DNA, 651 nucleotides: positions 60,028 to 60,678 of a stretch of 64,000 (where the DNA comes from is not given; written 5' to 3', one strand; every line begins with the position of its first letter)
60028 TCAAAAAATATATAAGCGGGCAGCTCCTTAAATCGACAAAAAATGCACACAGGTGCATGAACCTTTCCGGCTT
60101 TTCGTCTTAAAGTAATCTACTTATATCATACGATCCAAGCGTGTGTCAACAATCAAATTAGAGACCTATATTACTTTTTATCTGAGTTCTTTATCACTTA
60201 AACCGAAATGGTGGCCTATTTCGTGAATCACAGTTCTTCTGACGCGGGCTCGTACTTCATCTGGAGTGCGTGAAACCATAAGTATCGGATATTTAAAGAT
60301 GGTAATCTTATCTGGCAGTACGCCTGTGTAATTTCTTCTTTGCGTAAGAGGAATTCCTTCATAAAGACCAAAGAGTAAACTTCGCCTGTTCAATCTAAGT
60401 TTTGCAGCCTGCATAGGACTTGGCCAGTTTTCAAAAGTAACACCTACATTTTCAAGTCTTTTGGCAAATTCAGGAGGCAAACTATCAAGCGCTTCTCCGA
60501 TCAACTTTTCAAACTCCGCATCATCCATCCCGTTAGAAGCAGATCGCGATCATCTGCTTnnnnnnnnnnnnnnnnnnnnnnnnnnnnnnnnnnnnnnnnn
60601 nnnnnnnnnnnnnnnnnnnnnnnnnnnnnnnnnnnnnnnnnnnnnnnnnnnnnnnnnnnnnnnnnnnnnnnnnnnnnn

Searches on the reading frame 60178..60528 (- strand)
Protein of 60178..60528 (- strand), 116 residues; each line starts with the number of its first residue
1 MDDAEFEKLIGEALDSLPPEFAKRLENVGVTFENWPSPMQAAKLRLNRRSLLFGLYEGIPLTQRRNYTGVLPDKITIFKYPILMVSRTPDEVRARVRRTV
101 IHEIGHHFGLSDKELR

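Call 59: search_protein_families(library=pfam, proteins=[window:60178-60528:-], max_evalue=0.001)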
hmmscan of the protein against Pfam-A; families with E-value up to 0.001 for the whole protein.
window:60178-60528:- (116 aa): 1 family
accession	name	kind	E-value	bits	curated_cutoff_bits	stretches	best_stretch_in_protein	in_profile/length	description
PF06262.17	Zincin_1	-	1.5e-27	95.8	22.4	1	25-115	1-92/97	Zincin-like metallopeptidase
